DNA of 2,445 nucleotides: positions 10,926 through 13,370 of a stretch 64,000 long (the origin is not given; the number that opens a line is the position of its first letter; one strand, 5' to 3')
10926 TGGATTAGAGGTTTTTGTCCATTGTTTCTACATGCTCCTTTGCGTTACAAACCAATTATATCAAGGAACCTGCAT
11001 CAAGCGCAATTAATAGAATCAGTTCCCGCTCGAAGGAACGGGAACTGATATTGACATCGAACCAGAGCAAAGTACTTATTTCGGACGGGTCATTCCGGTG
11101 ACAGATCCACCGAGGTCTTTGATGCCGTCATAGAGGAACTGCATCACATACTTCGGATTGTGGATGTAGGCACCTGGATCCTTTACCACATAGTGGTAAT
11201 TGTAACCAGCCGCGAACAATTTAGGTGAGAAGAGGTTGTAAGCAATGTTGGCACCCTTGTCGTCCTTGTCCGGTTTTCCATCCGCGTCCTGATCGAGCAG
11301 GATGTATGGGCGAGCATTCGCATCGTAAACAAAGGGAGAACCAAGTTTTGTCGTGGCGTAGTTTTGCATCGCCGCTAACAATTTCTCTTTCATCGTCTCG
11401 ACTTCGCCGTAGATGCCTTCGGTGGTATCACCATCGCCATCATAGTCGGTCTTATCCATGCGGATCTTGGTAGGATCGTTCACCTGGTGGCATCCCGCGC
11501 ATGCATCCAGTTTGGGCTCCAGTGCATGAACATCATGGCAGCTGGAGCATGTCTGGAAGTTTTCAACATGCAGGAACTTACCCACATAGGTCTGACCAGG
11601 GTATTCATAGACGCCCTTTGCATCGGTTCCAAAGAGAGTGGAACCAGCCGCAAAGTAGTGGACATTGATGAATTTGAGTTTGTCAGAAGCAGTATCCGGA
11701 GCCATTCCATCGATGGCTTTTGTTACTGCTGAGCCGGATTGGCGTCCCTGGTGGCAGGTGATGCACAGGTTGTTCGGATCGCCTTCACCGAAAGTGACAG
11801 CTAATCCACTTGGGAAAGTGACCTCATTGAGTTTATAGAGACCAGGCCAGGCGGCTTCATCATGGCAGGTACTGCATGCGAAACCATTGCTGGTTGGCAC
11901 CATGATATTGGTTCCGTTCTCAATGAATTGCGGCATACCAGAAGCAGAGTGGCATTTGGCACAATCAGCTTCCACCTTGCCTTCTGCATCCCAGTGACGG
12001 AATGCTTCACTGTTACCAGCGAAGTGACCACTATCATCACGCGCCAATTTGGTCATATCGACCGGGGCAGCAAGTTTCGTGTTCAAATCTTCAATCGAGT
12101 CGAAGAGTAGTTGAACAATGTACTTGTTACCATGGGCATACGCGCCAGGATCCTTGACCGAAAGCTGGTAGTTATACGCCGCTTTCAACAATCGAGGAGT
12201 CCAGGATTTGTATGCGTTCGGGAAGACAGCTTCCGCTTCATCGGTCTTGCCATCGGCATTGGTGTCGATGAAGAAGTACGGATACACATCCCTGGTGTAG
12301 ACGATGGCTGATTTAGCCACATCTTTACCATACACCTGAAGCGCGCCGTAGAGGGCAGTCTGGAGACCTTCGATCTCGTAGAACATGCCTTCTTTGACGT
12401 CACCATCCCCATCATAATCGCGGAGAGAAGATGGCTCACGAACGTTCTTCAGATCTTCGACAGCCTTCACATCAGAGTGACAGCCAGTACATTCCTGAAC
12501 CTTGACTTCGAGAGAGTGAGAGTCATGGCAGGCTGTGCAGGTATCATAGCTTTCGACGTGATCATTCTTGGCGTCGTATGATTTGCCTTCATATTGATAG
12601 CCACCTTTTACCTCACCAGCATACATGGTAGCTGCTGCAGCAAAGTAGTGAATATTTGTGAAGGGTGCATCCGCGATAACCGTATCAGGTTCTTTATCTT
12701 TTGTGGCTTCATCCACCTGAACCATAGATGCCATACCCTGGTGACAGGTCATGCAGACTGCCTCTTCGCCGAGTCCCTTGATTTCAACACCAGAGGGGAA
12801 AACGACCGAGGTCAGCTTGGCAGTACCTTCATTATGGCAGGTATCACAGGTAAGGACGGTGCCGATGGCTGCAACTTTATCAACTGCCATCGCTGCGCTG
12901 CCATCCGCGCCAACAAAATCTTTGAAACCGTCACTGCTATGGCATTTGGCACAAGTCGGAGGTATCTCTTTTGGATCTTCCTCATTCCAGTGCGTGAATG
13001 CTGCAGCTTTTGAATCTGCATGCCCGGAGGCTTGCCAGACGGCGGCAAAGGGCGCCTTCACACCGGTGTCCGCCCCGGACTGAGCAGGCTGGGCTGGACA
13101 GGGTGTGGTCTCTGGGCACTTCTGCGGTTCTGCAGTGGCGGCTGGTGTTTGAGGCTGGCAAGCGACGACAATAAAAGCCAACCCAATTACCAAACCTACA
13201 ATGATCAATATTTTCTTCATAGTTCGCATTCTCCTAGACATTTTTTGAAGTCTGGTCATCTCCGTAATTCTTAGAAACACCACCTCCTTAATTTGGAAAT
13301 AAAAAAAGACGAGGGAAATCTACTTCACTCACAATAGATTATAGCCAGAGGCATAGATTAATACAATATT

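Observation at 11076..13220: Decahaem lipoprotein cytochrome built from two duplicated pentahaem modules, each followed by a DYDGDGD acidic loop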

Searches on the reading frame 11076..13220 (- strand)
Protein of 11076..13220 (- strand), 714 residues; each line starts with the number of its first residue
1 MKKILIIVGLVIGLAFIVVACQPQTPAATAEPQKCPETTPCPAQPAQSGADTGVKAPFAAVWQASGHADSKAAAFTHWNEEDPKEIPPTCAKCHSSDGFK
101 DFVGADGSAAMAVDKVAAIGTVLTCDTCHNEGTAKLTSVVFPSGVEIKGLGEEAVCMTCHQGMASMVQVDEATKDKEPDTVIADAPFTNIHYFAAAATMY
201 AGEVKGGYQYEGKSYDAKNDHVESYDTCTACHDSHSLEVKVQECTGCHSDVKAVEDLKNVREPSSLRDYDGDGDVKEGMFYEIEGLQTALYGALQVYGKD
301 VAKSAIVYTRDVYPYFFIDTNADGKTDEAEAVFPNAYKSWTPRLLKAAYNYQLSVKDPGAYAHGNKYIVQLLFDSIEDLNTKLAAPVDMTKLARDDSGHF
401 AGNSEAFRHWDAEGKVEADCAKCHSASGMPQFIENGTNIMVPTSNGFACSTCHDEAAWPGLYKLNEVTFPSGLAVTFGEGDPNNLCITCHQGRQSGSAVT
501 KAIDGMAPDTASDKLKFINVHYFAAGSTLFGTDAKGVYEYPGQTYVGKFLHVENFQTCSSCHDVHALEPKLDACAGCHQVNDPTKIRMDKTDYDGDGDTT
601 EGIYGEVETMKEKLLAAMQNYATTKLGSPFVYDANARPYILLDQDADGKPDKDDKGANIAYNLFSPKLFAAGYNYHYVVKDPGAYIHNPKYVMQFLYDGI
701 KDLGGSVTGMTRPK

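Call 4: search_protein_families(library=pfam, proteins=[window:11076-13220:-], max_evalue=1)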
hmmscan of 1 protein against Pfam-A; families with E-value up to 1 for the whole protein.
window:11076-13220:- (714 aa): 5 families
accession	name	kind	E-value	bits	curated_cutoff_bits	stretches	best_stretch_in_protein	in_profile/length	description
PF14522.11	Cytochrome_C7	-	5.6e-16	58.6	24.8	6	87-161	13-67/67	Cytochrome c7 and related cytochrome c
PF02085.21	Cytochrom_CIII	-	1.9e-11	44.6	22.9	4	67-166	15-88/101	Class III cytochrome C family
PF14537.11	Cytochrom_c3_2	-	1.4e-10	41.9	25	3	221-256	2-41/79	Cytochrome c3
PF09699.15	Paired_CXXCH_1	-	0.0001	22.3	20.6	2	444-492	5-38/41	Doubled CXXCH motif (Paired_CXXCH_1)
PF08274.17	Zn_Ribbon_YjdM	-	0.048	14.1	30.8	1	88-131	3-28/30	PhnA Zinc-Ribbon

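Call 5: search_protein_families(library=ncbifam, proteins=[window:11076-13220:-], max_evalue=1)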
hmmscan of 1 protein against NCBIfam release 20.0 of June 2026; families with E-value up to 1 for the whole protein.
window:11076-13220:- (714 aa): 9 families
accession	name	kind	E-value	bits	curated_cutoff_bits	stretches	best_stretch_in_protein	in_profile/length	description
NF045713.1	CxxCH_16_HmcA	equivalog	8.2e-07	28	400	3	89-183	320-408/541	sulfate respiration complex hexadecaheme cytochrome HmcA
TIGR04257.1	nanowire_3heme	domain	6.9e-05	22.9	40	2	406-455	14-60/75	c(7)-type cytochrome triheme domain-containing protein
NF045722.1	c3_cytochr_TmcA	equivalog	0.00026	20.9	114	2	386-467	25-101/125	acidic tetraheme cytochrome c3 TmcA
TIGR03508.1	decahem_SO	subfamily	0.001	18.6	192.2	2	89-165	4-82/258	DmsE family decaheme c-type cytochrome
NF041198.1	UshA_like_PCGU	equivalog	0.0025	16.4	275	1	59-161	419-509/519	UshA-like (seleno)protein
NF047622.1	SptSoretCytCDesul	equivalog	0.01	15.3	400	1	201-256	211-269/275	split-Soret cytochrome c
TIGR01905.1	paired_CXXCH_1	subfamily_domain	0.047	13.6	25.2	0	481-492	27-38/41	doubled CXXCH domain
NF008659.0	PRK11659.1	equivalog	0.32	10.7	184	1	70-161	29-118/188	cytochrome c nitrite reductase pentaheme subunit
NF038038.1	cytoc_DsrJ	equivalog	0.87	9.9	100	0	223-250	88-110/121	sulfate reduction electron transfer complex DsrMKJOP subunit DsrJ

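Call 6: search_solved_structures(query=window:11076-13220:-, max_evalue=10, show_alignments=3)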
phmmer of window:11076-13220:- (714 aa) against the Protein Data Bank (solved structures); distinct sequences matched with E-value up to 10: 1.
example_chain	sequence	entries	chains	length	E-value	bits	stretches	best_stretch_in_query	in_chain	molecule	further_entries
3fc3_A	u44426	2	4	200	0.24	13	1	83-164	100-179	Restriction endonuclease Hpy99I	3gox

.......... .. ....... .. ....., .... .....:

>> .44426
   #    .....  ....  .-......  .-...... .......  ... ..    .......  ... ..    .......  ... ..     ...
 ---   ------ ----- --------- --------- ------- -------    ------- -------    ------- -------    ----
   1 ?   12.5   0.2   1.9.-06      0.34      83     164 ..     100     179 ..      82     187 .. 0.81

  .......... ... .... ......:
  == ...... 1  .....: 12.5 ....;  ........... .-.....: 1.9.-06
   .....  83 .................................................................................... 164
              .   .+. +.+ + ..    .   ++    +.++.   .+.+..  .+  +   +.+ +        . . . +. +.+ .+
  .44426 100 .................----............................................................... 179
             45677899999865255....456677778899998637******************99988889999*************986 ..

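Call 8: find_homologous_proteins(query=window:11076-13220:-, max_evalue=0.001)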
Query window:11076-13220:- (714 aa): 5012 proteins with E <= 0.001 among 8000 candidates; the best 120 are listed.
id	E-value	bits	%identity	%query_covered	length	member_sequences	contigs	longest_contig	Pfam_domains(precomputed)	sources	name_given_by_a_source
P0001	0.0e+0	1582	94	100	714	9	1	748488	PF14537.12,PF02085.22,PF14522.12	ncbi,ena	-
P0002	0.0e+0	1423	84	100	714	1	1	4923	PF14537.12,PF02085.22,PF14522.12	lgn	-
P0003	0.0e+0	1219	72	100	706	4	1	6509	PF14537.12,PF02085.22,PF14522.12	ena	-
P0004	0.0e+0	1200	71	100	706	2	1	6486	PF14537.12,PF02085.22,PF14522.12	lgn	-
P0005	0.0e+0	1196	71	100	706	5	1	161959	PF14537.12,PF02085.22,PF14522.12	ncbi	-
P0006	0.0e+0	1193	51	92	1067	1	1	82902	PF09699.16,PF14537.12,PF02085.22,PF14522.12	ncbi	-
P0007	0.0e+0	1156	51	92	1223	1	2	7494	PF21764.4,PF14537.12,PF26182.1,PF02368.25,PF02085.22,PF26918.1,PF14522.12,PF22113.2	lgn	-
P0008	0.0e+0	1142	49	92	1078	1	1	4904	PF09699.16,PF14537.12,PF02085.22,PF14522.12,PF22113.2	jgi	jgi:hypothetical protein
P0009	0.0e+0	1118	66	100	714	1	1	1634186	PF14537.12,PF02085.22,PF14522.12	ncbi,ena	-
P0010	0.0e+0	1080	49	91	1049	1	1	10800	PF14537.12,PF02085.22,PF14522.12,PF22113.2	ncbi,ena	-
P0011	0.0e+0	1080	51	91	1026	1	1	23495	PF14537.12,PF02085.22,PF14522.12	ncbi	-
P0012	0.0e+0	1067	49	91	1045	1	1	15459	PF14537.12,PF02085.22,PF14522.12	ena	-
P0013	0.0e+0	1064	49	93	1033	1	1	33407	PF14537.12,PF02085.22,PF14522.12,PF22113.2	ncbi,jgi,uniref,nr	ncbi:MAG: hypothetical protein C4520_12800 [Candidatus Abyssobacteria bacterium SURF_5]|uniref:Cytoc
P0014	0.0e+0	1053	47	91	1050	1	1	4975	PF14537.12,PF02085.22,PF14522.12,PF22113.2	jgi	jgi:hypothetical protein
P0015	0.0e+0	1013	47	90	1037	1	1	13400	PF14537.12,PF02085.22,PF14522.12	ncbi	-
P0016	1.2e-296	1004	47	93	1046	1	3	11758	PF09699.16,PF14537.12,PF02085.22,PF14522.12,PF22113.2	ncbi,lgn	-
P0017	2.9e-293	993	57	92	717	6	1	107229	PF14537.12,PF02085.22,PF14522.12,PF22113.2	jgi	-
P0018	1.3e-290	984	60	100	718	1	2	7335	PF09699.16,PF14537.12,PF02085.22,PF14522.12,PF22113.2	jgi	-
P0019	8.1e-289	978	60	95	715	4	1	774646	PF09699.16,PF14537.12,PF02085.22,PF14522.12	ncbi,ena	-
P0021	8.1e-286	968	46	93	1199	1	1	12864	PF09699.16,PF14537.12,PF26182.1,PF02368.25,PF02085.22,PF26918.1,PF14522.12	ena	-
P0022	1.5e-285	968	48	91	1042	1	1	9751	PF14537.12,PF02085.22,PF14522.12,PF22113.2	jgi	jgi:hypothetical protein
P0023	1.4e-279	948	46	91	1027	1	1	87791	PF14537.12,PF02085.22,PF14522.12,PF22113.2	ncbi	ncbi:MAG: hypothetical protein Kow0099_16090 [Candidatus Abyssubacteria bacterium]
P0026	2.8e-278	943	57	100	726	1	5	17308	PF14537.12,PF02085.22,PF14522.12,PF22113.2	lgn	-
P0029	5.8e-278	942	57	99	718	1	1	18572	PF14537.12,PF02085.22,PF14522.12,PF22113.2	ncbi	-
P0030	1.1e-277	941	56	100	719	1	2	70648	PF09699.16,PF14537.12,PF02085.22,PF14522.12,PF22113.2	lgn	-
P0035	2.0e-275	934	59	92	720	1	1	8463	PF14537.12,PF02085.22,PF14522.12,PF22113.2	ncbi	-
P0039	6.6e-274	929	58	92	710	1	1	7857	PF14537.12,PF02085.22,PF14522.12,PF22113.2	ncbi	-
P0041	1.4e-272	925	56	100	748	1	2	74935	PF09699.16,PF14537.12,PF02085.22,PF14522.12,PF22113.2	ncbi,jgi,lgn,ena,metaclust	metaclust:\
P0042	2.0e-272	924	53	92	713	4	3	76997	PF14537.12,PF02085.22,PF14522.12,PF22113.2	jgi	jgi:hypothetical protein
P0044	4.7e-272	923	57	100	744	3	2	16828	PF09699.16,PF14537.12,PF14522.12,PF22113.2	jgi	jgi:hypothetical protein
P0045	5.0e-272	923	57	95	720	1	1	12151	PF14537.12,PF02085.22,PF14522.12,PF22113.2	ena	-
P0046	8.6e-272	922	58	100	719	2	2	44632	PF14537.12,PF02085.22,PF14522.12,PF22113.2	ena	-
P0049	3.6e-271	920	56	92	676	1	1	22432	PF14537.12,PF02085.22,PF14522.12,PF22113.2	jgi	jgi:hypothetical protein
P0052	6.8e-271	919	52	94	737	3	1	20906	PF14537.12,PF02085.22,PF14522.12,PF22113.2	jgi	jgi:hypothetical protein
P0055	1.5e-270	918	59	92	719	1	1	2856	PF14537.12,PF02085.22,PF14522.12,PF22113.2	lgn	-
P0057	1.9e-270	918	54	93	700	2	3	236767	PF14537.12,PF02085.22,PF14522.12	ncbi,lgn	-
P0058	1.9e-270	918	56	100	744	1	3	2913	PF14537.12,PF14522.12,PF22113.2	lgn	-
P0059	2.3e-270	917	57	95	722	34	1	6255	PF14537.12,PF02085.22,PF14522.12,PF22113.2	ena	-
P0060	2.7e-270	917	56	99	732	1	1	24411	PF09699.16,PF14537.12,PF02085.22,PF14522.12,PF22113.2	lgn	-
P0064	7.6e-270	916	57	95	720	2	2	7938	PF14537.12,PF02085.22,PF14522.12,PF22113.2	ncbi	-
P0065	2.1e-269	914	58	97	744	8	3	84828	PF09699.16,PF14537.12,PF14522.12,PF22113.2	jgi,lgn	-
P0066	2.9e-269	914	56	97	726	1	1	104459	PF14537.12,PF02085.22,PF14522.12,PF22113.2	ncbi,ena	-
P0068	7.9e-269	912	55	92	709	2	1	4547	PF14537.12,PF02085.22,PF14522.12,PF22113.2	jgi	jgi:hypothetical protein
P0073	4.3e-268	910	58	97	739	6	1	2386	PF09699.16,PF14537.12,PF02085.22,PF14522.12,PF22113.2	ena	-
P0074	5.1e-268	910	51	100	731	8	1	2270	PF09699.16,PF14537.12,PF02085.22,PF14522.12,PF22113.2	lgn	-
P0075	5.6e-268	909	56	100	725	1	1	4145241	PF09699.16,PF14537.12,PF02085.22,PF14522.12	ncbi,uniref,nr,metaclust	ncbi:hypothetical protein LARV_01671 [Longilinea arvoryzae]|uniref:Cytochrome c7-like domain-contain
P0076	6.9e-268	909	55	98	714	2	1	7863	PF14537.12,PF02085.22,PF14522.12,PF22113.2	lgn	-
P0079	9.4e-268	909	55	95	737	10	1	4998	PF14537.12,PF02085.22,PF14522.12,PF22113.2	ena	-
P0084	6.1e-267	906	55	100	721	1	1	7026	PF14537.12,PF02085.22,PF14522.12,PF22113.2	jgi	jgi:hypothetical protein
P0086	1.6e-266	905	58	92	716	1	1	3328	PF14537.12,PF02085.22,PF14522.12,PF22113.2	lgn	-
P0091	8.1e-266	902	54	100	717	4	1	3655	PF09699.16,PF14537.12,PF02085.22,PF14522.12,PF22113.2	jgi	jgi:hypothetical protein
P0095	1.7e-265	901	51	100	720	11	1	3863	PF14537.12,PF02085.22,PF14522.12,PF22113.2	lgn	-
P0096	1.9e-265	901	55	100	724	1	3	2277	PF14537.12,PF02085.22,PF14522.12,PF22113.2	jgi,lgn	-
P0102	9.1e-265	899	58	92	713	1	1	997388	PF14537.12,PF02085.22,PF14522.12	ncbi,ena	-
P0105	3.0e-264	897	54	100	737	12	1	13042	PF14537.12,PF02085.22,PF14522.12,PF22113.2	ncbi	-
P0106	3.1e-264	897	54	100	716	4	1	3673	PF09699.16,PF14537.12,PF02085.22,PF14522.12,PF22113.2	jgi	-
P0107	4.8e-264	896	55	93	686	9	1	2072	PF14537.12,PF02085.22,PF14522.12,PF22113.2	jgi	jgi:hypothetical protein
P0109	8.6e-264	896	51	95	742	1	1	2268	PF14537.12,PF02085.22,PF14522.12,PF22113.2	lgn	-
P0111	1.8e-263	894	55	100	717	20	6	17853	PF09699.16,PF14537.12,PF02085.22,PF14522.12,PF22113.2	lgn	-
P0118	1.2e-262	892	55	100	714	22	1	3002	PF14537.12,PF02085.22,PF14522.12,PF22113.2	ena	-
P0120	1.7e-262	891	55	100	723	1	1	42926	PF14537.12,PF02085.22,PF14522.12,PF22113.2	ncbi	-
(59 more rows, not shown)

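Call 16: find_encoding_contigs(protein=P0075, flank=10000, max_places=2)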
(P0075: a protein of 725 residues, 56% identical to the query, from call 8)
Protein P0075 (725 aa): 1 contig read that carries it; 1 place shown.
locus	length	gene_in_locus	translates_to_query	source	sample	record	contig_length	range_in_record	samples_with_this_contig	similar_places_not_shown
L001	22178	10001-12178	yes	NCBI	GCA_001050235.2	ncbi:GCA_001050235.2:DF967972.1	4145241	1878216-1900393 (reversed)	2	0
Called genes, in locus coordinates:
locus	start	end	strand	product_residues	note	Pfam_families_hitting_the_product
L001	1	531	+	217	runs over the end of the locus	PF02163:Peptidase_M50 (faint)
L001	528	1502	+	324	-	PF03807:F420_oxidored (faint), PF02153:PDH_N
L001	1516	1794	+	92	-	PF01541:GIY-YIG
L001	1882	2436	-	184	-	PF00156:Pribosyltran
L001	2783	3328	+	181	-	PF02870:Methyltransf_1N, PF01035:DNA_binding_1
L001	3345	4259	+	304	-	PF00009:GTP_EFTU, PF00350:Dynamin_N (faint), PF01926:MMR_HSR1, PF02421:FeoB_N, PF03193:RsgA_GTPase (faint), PF04548:AIG1 (weak), PF07650:KH_2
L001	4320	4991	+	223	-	PF07947:YhhN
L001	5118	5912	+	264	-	PF12146:Hydrolase_4, PF00561:Abhydrolase_1, PF12697:Abhydrolase_6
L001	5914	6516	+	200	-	PF13305:TetR_C_33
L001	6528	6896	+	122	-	PF10823:DUF2568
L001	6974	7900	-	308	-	PF02588:YitT_membrane, PF10035:DUF2179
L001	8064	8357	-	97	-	-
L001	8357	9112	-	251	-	PF01791:DeoC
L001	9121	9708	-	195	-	PF10502:Peptidase_S26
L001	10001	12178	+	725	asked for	PF02085:Cytochrom_CIII (faint), PF14537:Cytochrom_c3_2 (faint), PF09699:Paired_CXXCH_1 (faint), PF14522:Cytochrome_C7 (weak)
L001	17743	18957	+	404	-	PF03264:Cytochrom_NNT (faint), PF22113:Mtrc-MtrF_II-IV_dom (faint), PF09699:Paired_CXXCH_1 (faint), PF14522:Cytochrome_C7 (faint), PF14537:Cytochrom_c3_2 (faint)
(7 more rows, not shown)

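Call 18: find_encoding_contigs(protein=P0009, flank=10000, max_places=1)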
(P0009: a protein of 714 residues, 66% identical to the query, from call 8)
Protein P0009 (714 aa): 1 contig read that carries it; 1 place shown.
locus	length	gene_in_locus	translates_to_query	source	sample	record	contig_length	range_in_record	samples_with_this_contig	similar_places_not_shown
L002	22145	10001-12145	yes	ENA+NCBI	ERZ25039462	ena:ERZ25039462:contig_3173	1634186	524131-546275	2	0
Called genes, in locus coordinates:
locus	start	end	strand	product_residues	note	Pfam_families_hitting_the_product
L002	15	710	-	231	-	PF03379:CcmB, PF12698:ABC2_membrane_3 (weak)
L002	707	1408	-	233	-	PF00005:ABC_tran, PF13304:AAA_21 (faint)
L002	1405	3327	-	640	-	PF00034:Cytochrom_C, PF13442:Cytochrome_CBB3, PF00034:Cytochrom_C, PF13442:Cytochrome_CBB3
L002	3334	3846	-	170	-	PF13240:Zn_Ribbon_1, PF13248:Zn_ribbon_3 (weak), PF12773:DZR (weak)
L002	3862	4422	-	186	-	PF08534:Redoxin, PF00578:AhpC-TSA, PF00085:Thioredoxin, PF13098:Thioredoxin_2 (weak), PF13905:Thioredoxin_8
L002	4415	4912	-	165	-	PF03918:CcmH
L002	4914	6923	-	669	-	PF01578:Cytochrom_C_asm, PF16327:CcmF_C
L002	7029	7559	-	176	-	PF03100:CcmE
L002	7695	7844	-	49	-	-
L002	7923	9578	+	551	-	PF03264:Cytochrom_NNT, PF13442:Cytochrome_CBB3 (faint), PF14537:Cytochrom_c3_2 (faint), PF22113:Mtrc-MtrF_II-IV_dom (faint), PF07635:PSCyt1 (weak)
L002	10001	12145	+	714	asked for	PF02085:Cytochrom_CIII (faint), PF14537:Cytochrom_c3_2 (faint), PF14522:Cytochrome_C7 (weak)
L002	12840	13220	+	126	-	PF22381:Staph_reg_Sar_Rot (weak), PF01047:MarR, PF01325:Fe_dep_repress (faint), PF12802:MarR_2, PF13463:HTH_27 (weak)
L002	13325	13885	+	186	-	PF01209:Ubie_methyltran, PF02475:TRM5-TYW2_MTfase (weak), PF13489:Methyltransf_23, PF01135:PCMT, PF13847:Methyltransf_31, PF08241:Methyltransf_11, PF08242:Methyltransf_12, PF13649:Methyltransf_25, +1 more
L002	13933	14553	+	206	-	PF14196:ATC_hydrolase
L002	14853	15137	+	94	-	-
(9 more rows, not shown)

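Call 19: find_encoding_contigs(protein=P0102, flank=10000, max_places=1)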
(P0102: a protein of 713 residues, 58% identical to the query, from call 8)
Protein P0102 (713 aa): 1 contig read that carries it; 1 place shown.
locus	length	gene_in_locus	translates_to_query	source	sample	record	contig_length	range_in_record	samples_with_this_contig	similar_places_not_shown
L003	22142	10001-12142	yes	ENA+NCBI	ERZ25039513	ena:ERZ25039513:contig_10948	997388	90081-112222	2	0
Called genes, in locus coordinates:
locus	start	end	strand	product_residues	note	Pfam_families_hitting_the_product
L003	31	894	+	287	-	PF01408:GFO_IDH_MocA (faint)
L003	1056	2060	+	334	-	-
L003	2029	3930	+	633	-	-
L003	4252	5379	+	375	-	PF00990:GGDEF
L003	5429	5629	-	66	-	PF11127:YgaP-like_TM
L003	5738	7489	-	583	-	PF14716:HHH_8, PF14520:HHH_5 (weak), PF14791:DNA_pol_B_thumb, PF02811:PHP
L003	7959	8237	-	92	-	-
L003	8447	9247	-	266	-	-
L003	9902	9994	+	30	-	-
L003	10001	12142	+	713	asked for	PF02085:Cytochrom_CIII (faint), PF14537:Cytochrom_c3_2 (faint), PF14522:Cytochrome_C7 (faint)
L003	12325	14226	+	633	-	PF03264:Cytochrom_NNT, PF14522:Cytochrome_C7 (faint), PF13442:Cytochrome_CBB3 (faint), PF07635:PSCyt1 (weak)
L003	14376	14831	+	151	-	PF13302:Acetyltransf_3, PF00583:Acetyltransf_1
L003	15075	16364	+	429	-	PF14537:Cytochrom_c3_2 (faint), PF02085:Cytochrom_CIII (faint), PF09699:Paired_CXXCH_1 (faint), PF14522:Cytochrome_C7 (faint)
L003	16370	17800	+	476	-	PF01292:Ni_hydr_CYTB (weak)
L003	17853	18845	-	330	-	PF13240:Zn_Ribbon_1 (weak)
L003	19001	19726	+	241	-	PF23198:PDE8A_N (weak), PF00072:Response_reg, PF00486:Trans_reg_C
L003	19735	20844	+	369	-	PF00512:HisKA (faint), PF02518:HATPase_c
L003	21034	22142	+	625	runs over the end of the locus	PF12894:ANAPC4_WD40 (faint), PF26550:Tricorn_2nd (faint), PF07676:PD40 (faint), PF26549:Tricorn_N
